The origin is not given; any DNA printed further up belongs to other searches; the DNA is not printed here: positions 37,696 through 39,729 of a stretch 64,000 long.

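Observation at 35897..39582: Two tandem family-5 solute-binding lipoproteins are clean circular permutants of the canonical DppA/OppA fold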

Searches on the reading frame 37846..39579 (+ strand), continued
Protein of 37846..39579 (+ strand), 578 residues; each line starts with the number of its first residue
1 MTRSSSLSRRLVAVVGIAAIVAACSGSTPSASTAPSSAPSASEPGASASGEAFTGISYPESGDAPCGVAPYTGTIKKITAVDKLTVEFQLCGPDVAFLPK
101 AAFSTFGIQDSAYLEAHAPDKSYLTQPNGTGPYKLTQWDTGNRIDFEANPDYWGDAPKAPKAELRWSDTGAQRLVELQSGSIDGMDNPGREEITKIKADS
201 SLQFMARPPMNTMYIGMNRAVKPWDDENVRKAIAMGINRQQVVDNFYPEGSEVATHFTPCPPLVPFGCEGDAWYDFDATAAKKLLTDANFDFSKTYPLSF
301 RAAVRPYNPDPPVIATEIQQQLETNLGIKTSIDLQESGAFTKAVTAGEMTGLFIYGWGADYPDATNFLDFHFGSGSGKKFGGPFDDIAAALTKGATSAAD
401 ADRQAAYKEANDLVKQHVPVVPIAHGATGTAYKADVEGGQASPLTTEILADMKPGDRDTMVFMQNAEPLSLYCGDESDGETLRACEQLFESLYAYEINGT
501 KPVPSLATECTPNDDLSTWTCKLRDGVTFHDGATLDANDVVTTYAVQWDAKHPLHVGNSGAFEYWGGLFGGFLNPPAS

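Call 7: find_homologous_proteins(query=window:37846-39579:+, max_evalue=1e-10)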
Query window:37846-39579:+ (578 aa): 5098 proteins with E <= 1e-10 among 8000 candidates; the best 120 are listed.
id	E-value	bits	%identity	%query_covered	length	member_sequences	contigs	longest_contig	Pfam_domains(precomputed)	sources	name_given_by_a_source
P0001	0.0e+0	1242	93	100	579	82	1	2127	PF00496.28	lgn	-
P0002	0.0e+0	1190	88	100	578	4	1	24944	PF00496.28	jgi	jgi:peptide/nickel transport system substrate-binding protein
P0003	0.0e+0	1178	88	100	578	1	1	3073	PF00496.28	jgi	jgi:peptide/nickel transport system substrate-binding protein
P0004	0.0e+0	1104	82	100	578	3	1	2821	PF00496.28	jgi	jgi:ABC-type transport system substrate-binding protein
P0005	0.0e+0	1057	78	100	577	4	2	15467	PF00496.28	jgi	jgi:ABC-type transport system substrate-binding protein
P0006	0.0e+0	1051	77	100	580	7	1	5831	PF00496.28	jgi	jgi:ABC-type transport system substrate-binding protein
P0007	0.0e+0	1050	77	100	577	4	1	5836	PF00496.28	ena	-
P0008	0.0e+0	1039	77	100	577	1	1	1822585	PF00496.28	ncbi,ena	-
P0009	0.0e+0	1037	77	100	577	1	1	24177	PF00496.28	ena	-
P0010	0.0e+0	1034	76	100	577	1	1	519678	PF00496.28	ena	-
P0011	0.0e+0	1032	78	100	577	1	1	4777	PF00496.28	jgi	jgi:ABC-type transport system substrate-binding protein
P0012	0.0e+0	1028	77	98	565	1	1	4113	PF00496.28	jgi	jgi:ABC-type transport system substrate-binding protein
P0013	3.4e-298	1009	74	100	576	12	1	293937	PF00496.28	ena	-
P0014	1.6e-294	997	75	100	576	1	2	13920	PF00496.28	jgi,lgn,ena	jgi:peptide/nickel transport system substrate-binding protein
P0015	1.7e-286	970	74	100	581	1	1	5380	PF00496.28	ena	-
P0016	2.9e-282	956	72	100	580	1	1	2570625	PF00496.28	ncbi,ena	-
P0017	1.6e-281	954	71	100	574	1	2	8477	PF00496.28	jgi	jgi:peptide/nickel transport system substrate-binding protein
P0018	1.0e-279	948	79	87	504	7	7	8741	PF00496.28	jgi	jgi:ABC-type transport system substrate-binding protein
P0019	5.8e-278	942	70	100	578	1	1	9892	PF00496.28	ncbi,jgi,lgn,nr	ncbi:MAG TPA: ABC transporter substrate-binding protein [Candidatus Limnocylindrales bacterium]|jgi:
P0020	2.0e-277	940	72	100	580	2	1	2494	PF00496.28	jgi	jgi:peptide/nickel transport system substrate-binding protein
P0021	1.5e-275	934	69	100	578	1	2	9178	PF00496.28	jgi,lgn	jgi:peptide/nickel transport system substrate-binding protein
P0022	1.5e-275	934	69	100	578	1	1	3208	PF00496.28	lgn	-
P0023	8.4e-275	931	71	100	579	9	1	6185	PF00496.28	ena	-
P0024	1.8e-274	930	71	91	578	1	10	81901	PF00496.28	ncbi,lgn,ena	-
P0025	3.0e-274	930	70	100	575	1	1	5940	PF00496.28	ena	-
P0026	2.6e-272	923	70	99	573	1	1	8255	PF00496.28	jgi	jgi:peptide/nickel transport system substrate-binding protein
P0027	1.3e-270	918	69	99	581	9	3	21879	PF00496.28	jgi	jgi:peptide/nickel transport system substrate-binding protein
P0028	1.2e-267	908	71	91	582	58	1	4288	PF00496.28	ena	-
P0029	6.4e-267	905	90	76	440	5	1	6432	PF00496.28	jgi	-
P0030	3.1e-265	900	68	99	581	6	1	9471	PF00496.28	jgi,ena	-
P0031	3.6e-265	900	68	99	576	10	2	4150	PF00496.28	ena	-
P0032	3.8e-265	900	68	100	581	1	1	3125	PF00496.28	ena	-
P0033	3.6e-264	896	67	100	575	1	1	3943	PF00496.28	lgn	-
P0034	1.9e-263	894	67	100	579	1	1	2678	PF00496.28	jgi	jgi:peptide/nickel transport system substrate-binding protein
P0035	3.6e-263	893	67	100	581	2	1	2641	PF00496.28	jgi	jgi:peptide/nickel transport system substrate-binding protein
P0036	4.8e-263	893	67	100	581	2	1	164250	PF00496.28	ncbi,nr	ncbi:MAG TPA: ABC transporter substrate-binding protein [Candidatus Limnocylindrales bacterium]|nr:A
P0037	1.4e-261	888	68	99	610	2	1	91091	PF00496.28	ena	-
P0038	1.6e-260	884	67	100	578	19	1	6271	PF00496.28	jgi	jgi:peptide/nickel transport system substrate-binding protein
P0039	9.5e-260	882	68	98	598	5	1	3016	PF00496.28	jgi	jgi:peptide/nickel transport system substrate-binding protein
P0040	4.1e-259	880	67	100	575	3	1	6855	PF00496.28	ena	-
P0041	6.4e-259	879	67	99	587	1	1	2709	PF00496.28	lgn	-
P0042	9.3e-259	878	66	99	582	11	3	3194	PF00496.28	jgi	jgi:peptide/nickel transport system substrate-binding protein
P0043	1.1e-258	878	66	100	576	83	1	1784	PF00496.28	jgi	-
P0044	1.5e-258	878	72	90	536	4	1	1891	PF00496.28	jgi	-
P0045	7.8e-258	875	66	99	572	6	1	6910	PF00496.28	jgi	jgi:ABC-type transport system substrate-binding protein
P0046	2.2e-257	874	66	100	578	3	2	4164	PF00496.28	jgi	jgi:peptide/nickel transport system substrate-binding protein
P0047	9.7e-257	872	68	96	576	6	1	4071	PF00496.28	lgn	-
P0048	8.0e-256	869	67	100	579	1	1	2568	PF00496.28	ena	-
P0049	1.2e-255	868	65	100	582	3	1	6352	PF00496.28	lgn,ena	-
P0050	1.2e-255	868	65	100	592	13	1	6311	PF00496.28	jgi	jgi:ABC-type transport system substrate-binding protein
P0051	1.2e-255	868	67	100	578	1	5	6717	PF00496.28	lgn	-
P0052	1.6e-255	868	65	100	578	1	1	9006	PF00496.28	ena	-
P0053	3.5e-255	867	65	100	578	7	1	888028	PF00496.28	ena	-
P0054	4.8e-255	866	66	100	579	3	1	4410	PF00496.28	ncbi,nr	ncbi:MAG TPA: ABC transporter substrate-binding protein [Candidatus Limnocylindrales bacterium]|nr:A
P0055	9.0e-255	865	66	98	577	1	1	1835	PF00496.28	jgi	-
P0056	1.0e-254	865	66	97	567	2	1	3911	PF00496.28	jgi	jgi:ABC-type transport system substrate-binding protein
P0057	4.5e-254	863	66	94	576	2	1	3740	PF00496.28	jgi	jgi:ABC-type transport system substrate-binding protein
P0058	4.6e-254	863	66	100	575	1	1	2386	PF00496.28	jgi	jgi:peptide/nickel transport system substrate-binding protein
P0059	2.1e-253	861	68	94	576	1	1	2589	PF00496.28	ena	-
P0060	2.9e-253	860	66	100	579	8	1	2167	PF00496.28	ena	-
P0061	3.6e-253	860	65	100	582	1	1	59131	PF00496.28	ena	-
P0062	4.3e-253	860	64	100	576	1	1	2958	PF00496.28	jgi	jgi:peptide/nickel transport system substrate-binding protein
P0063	6.6e-253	859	66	100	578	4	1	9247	PF00496.28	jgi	jgi:peptide/nickel transport system substrate-binding protein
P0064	1.1e-252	858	65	100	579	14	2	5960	PF00496.28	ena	-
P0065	1.3e-252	858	66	100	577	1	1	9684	PF00496.28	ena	-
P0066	2.9e-252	857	65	100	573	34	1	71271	PF00496.28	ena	-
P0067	3.6e-252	857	66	100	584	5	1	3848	PF00496.28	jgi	-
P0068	3.8e-252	857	66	100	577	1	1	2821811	PF00496.28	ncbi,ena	-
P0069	4.4e-252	856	67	99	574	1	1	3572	PF00496.28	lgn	-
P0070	6.4e-252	856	64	100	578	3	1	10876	PF00496.28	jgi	jgi:peptide/nickel transport system substrate-binding protein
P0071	1.2e-251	855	64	99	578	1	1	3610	PF00496.28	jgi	jgi:ABC-type transport system substrate-binding protein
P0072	1.2e-251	855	65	100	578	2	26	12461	PF00496.28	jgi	jgi:peptide/nickel transport system substrate-binding protein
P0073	1.4e-251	855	64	100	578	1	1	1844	PF00496.28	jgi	jgi:peptide/nickel transport system substrate-binding protein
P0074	1.5e-251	855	65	100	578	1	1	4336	PF00496.28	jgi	jgi:peptide/nickel transport system substrate-binding protein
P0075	1.6e-251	855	64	100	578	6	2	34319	PF00496.28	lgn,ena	-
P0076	4.7e-251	853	65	100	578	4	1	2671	PF00496.28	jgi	jgi:peptide/nickel transport system substrate-binding protein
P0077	1.0e-250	852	92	68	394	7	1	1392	PF00496.28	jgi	jgi:ABC-type transport system substrate-binding protein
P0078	2.5e-250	851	65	100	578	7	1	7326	PF00496.28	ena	-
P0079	5.0e-250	850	64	100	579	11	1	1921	PF00496.28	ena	-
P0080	6.1e-250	849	66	100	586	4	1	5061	PF00496.28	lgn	-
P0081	1.1e-249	849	64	100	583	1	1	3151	PF00496.28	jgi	jgi:ABC-type transport system substrate-binding protein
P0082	1.3e-249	848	64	100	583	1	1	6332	PF00496.28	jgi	jgi:ABC-type transport system substrate-binding protein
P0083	1.8e-249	848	69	90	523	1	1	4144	PF00496.28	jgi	jgi:ABC-type transport system substrate-binding protein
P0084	3.2e-249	847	65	99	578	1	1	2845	PF00496.28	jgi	jgi:peptide/nickel transport system substrate-binding protein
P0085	5.9e-249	846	65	100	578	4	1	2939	PF00496.28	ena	-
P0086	5.9e-249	846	65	100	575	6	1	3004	PF00496.28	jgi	jgi:peptide/nickel transport system substrate-binding protein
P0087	7.1e-249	846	66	100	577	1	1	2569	PF00496.28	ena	-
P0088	7.8e-249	846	65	100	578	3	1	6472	PF00496.28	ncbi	-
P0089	1.0e-248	845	63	100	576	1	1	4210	PF00496.28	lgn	-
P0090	1.1e-248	845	63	100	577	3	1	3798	PF00496.28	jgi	jgi:ABC-type transport system substrate-binding protein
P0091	1.9e-248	844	64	100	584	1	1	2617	PF00496.28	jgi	jgi:ABC-type transport system substrate-binding protein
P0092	2.2e-248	844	69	90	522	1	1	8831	PF00496.28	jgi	jgi:ABC-type transport system substrate-binding protein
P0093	2.3e-248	844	64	100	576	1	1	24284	PF00496.28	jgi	jgi:ABC-type transport system substrate-binding protein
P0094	3.6e-248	843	65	100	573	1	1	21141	PF00496.28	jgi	jgi:peptide/nickel transport system substrate-binding protein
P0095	6.6e-248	843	64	100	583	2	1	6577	PF00496.28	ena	-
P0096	9.5e-248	842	63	100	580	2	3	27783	PF00496.28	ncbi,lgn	-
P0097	1.6e-247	841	65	100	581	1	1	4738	PF00496.28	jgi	-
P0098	4.2e-247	840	64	98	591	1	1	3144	PF00496.28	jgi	jgi:ABC-type transport system substrate-binding protein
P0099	7.3e-247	839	64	98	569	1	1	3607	PF00496.28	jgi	jgi:ABC-type transport system substrate-binding protein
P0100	8.2e-247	839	64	100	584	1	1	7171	PF00496.28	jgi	jgi:peptide/nickel transport system substrate-binding protein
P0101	8.4e-247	839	65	100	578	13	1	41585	PF00496.28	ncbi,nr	ncbi:MAG TPA: ABC transporter substrate-binding protein [Candidatus Limnocylindrales bacterium]|nr:A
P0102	1.3e-246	838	68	91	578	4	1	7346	PF00496.28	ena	-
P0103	1.7e-246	838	64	100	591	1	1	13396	PF00496.28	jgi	jgi:ABC-type transport system substrate-binding protein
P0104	2.0e-246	838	63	99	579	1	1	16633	PF00496.28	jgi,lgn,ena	-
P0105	2.3e-246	838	65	100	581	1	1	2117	PF00496.28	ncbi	-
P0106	2.6e-246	837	63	100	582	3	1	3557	PF00496.28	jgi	jgi:peptide/nickel transport system substrate-binding protein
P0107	5.3e-246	836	64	99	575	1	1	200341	PF00496.28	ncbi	-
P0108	6.9e-246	836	64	100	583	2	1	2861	PF00496.28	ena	-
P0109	1.2e-245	835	64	100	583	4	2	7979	PF00496.28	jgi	jgi:ABC-type transport system substrate-binding protein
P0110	2.5e-245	834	64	98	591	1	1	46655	PF00496.28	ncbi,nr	ncbi:MAG TPA: ABC transporter substrate-binding protein [Candidatus Limnocylindrales bacterium]|nr:A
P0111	3.4e-245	834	65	96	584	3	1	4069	PF00496.28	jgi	jgi:peptide/nickel transport system substrate-binding protein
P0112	4.7e-245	833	67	91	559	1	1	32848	PF00496.28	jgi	jgi:ABC-type transport system substrate-binding protein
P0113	5.1e-245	833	62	100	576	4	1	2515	PF00496.28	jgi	jgi:ABC-type transport system substrate-binding protein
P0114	5.5e-245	833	63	100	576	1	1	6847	PF00496.28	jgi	-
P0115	6.1e-245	833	63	100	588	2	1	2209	PF00496.28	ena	-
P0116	9.4e-245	832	64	100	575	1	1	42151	PF00496.28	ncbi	-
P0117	1.5e-244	832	67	90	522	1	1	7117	PF00496.28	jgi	jgi:ABC-type transport system substrate-binding protein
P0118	1.5e-244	832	63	100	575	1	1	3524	PF00496.28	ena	-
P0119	1.9e-244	831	64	98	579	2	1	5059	PF00496.28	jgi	jgi:ABC-type transport system substrate-binding protein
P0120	2.3e-244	831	63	100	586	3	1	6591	PF00496.28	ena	-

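Call 20: predict_structure(alignment_id=A1)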
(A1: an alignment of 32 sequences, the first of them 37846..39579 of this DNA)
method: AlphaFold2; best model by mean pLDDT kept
length: 578 residues; sequences in the alignment: 32
mean_pLDDT: 87.1   pTM: 0.83
mean pLDDT of the five models: 87.1, 84.8, 84.2, 84.1, 79.8
residues with pLDDT >= 90: 384; 70-90: 137; 50-70: 7; < 50: 50
segments of 3 or more residues with pLDDT < 50: 1-50
pLDDT, mean of each block of 10 residues (from residue 1): 31 30 28 32 41 91 91 94 98 92 94 96 93 95 95 96 93 96 93 95 92 94 95 97 92 91 85 96 97 97 85 96 98 92 91 87 79 80 90 90 93 92 92 96 89 95 91 81 92 92 96 96 98 98 96 88 83 83
secondary structure, 60 per line:
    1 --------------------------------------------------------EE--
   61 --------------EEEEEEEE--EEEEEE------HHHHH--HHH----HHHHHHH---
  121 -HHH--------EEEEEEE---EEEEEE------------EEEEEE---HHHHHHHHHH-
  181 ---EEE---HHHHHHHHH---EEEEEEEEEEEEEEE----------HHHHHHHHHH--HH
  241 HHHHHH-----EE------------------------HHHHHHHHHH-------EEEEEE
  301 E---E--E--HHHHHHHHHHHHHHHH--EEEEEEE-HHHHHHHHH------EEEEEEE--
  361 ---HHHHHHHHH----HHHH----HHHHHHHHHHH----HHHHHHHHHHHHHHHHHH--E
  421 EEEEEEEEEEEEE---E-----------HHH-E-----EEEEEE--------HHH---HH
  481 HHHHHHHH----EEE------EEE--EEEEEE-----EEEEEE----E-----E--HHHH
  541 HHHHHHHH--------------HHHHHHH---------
elements in order: E75-82 E85-90 H97-101 H111-117 E133-139 E143-148 E161-166 H170-179 E184-186 H190-198 E202-216 H227-236 H239-246 H278-287 E295-301 H311-326 E329-335 H337-345 E352-358 H364-372 H377-380 H385-395 H400-417 E420-433 E459-464 H479-488 E493-495 E502-504 E507-512 E518-523 H537-548 H563-569

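Call 23: fold_search(model_id=the predicted structure, library=pdb)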
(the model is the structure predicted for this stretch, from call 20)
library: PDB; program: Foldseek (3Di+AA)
matches with E <= 10: 541; with E <= 0.001: 172
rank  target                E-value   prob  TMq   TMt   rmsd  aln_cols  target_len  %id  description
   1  5f1q_A                9.0e-28  1.00  0.59  0.66   3.4       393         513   25  Crystal Structure of Periplasmic Dipeptide Transport Protein from Yersinia pestis (released 2015-12-23)
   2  5f1q_B                1.4e-26  1.00  0.58  0.65   3.5       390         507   26  Crystal Structure of Periplasmic Dipeptide Transport Protein from Yersinia pestis (released 2015-12-23)
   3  3m8u                  1.5e-25  1.00  0.60  0.68   2.7       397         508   24  Crystal structure of glutathione-binding protein A (GbpA) from Haemophilus parasuis SH0165 in complex with glutathione d (released 2010-07-14)
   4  1dpe                  1.8e-25  1.00  0.53  0.60   4.8       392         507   26  DIPEPTIDE-BINDING PROTEIN (released 1996-08-17)
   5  1dpp_A                1.5e-24  1.00  0.55  0.63   3.5       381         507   25  DIPEPTIDE BINDING PROTEIN COMPLEX WITH GLYCYL-L-LEUCINE (released 1995-12-07)
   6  3tpa                  2.1e-24  1.00  0.56  0.63   4.0       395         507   25  Structure of HbpA2 from Haemophilus parasuis (released 2011-11-30)
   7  5u4o                  1.6e-23  1.00  0.52  0.62   6.9       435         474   21  A 2.05A X-Ray Structureof A Bacterial Extracellular Solute-binding Protein, family 5 for Bacillus anthracis str. Ames (released 2017-03-08)
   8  6ofq_A                2.9e-23  1.00  0.57  0.64   3.4       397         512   23  ABC transporter-associated periplasmic binding protein DppA from Helicobacter pylori in complex with peptide STSA (released 2019-08-21)
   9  8z1z_F                8.4e-23  1.00  0.60  0.68   2.8       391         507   24  Cryo-EM structure of Escherichia coli DppAR383D+D436RBCDF in pre-catalytic state (released 2025-04-16)
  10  4qfk_A                1.1e-22  1.00  0.51  0.58   3.8       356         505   23  Crystal structure of dipeptide binding protein from pseudoalteromonas sp. SM9913 (released 2015-01-28)
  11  5isu                  1.7e-22  1.00  0.51  0.60   3.1       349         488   19  2.2 Angstrom Crystal Structure of ABC Transporter Substrate Binding Protein CtaP (Lmo0135) from Listeria monocytogenes. (released 2016-03-23)
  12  7og0_A                5.6e-22  1.00  0.60  0.69   2.9       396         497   22  Nontypeable Haemophillus influenzae SapA in open and closed conformations, in complex with double stranded RNA (released 2021-10-27)
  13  4qfl_A                5.6e-22  1.00  0.58  0.66   3.3       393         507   24  Crystal structure of dipeptide binding protein from pseudoalteromonas sp. SM9913 in complex with Ala-Phe (released 2015-01-28)
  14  6i3g                  6.3e-22  1.00  0.52  0.62   7.3       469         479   19  Crystal structure of a putative peptide binding protein AppA from Clostridium difficile (released 2019-04-10)
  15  5z99                  8.4e-22  1.00  0.53  0.62   3.6       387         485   21  Crystal structure of Sialic acid Binding protein from Haemophilus ducreyi with Neu5Ac (released 2018-10-24)
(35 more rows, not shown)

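Call 28: find_related_loci(query=A1, collection=genome_contigs, flank=6000)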
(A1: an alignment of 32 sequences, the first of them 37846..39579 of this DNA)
Query A1 (578 aa) in genome_contigs; peptide patterns used: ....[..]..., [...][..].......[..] (x = any residue, [..] = any of these).
600 stretches matched a pattern (row limit reached: there are more); 570 encode a relative of the query (tblastn E <= 1e-3); the best 80 are kept; 80 distinct loci.
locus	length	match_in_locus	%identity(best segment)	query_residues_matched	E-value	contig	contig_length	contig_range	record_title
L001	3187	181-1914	97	1-578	0e+0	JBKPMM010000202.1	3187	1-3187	MAG: Chloroflexota bacterium isolate GS_HAYS_MAG_00066 GS_HAYS_000002922958, whole genome shotgun sequence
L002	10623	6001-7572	71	53-578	0e+0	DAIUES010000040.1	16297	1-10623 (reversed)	MAG TPA_asm: Candidatus Limnocylindrales bacterium isolate CTOTU27539 NODE_454_length_16297_cov_5.511944, whole genome s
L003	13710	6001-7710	68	12-578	0e+0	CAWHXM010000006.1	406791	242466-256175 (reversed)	MAG: uncultured Chloroflexia bacterium isolate MFD02242.bin.2.56 genome assembly, contig: contig_8050, whole genome shot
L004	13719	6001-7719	66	1-576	0e+0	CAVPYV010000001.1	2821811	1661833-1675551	MAG: uncultured Chloroflexia bacterium isolate MFD04944.bin.2.33 genome assembly, contig: contig_12346, whole genome sho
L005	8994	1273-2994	65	1-574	0e+0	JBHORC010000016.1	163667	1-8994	MAG: Chloroflexota bacterium isolate A0_4 coassembly_Ak141_265826, whole genome shotgun sequence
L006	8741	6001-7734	65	1-578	0e+0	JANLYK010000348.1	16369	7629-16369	MAG: Chloroflexota bacterium isolate OTE_14_metabat.326 OTE_14_k141_441555, whole genome shotgun sequence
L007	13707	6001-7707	64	1-574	0e+0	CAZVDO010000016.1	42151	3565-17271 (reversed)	MAG TPA_asm: uncultured Anaerolinea sp. isolate SRP237561_co1_326 genome assembly, contig: NODE_1249_length_42151_cov_81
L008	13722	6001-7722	65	1-576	0e+0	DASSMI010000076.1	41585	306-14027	MAG TPA_asm: Candidatus Limnocylindrales bacterium isolate SMAG_U1194 k141_143974, whole genome shotgun sequence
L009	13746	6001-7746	62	1-576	0e+0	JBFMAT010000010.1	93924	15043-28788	MAG: Chloroflexota bacterium isolate MAG145 MAG145_10, whole genome shotgun sequence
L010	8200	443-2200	63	1-578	0e+0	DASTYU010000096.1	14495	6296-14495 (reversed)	MAG TPA_asm: Candidatus Limnocylindrales bacterium isolate SMAG_U2450 k141_1316266, whole genome shotgun sequence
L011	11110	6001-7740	61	1-578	0e+0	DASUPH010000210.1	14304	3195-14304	MAG TPA_asm: Candidatus Limnocylindrales bacterium isolate SMAG_U1649 k141_1310574, whole genome shotgun sequence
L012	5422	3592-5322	63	1-578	0e+0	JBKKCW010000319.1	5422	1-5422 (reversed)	MAG: Candidatus Limnocylindrales bacterium isolate swi_bin.62 k127_19045953, whole genome shotgun sequence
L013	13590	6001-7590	63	47-578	0e+0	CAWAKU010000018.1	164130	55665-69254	MAG: uncultured Chloroflexia bacterium isolate MFD02134.bin.1.198 genome assembly, contig: contig_571, whole genome shot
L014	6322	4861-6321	68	1-490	0e+0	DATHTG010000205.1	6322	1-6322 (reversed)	MAG TPA_asm: Candidatus Limnocylindrales bacterium isolate SMAG_U16071 k141_1512137, whole genome shotgun sequence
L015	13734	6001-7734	67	3-578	0e+0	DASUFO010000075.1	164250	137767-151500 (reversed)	MAG TPA_asm: Candidatus Limnocylindrales bacterium isolate SMAG_U1381 k141_946950, whole genome shotgun sequence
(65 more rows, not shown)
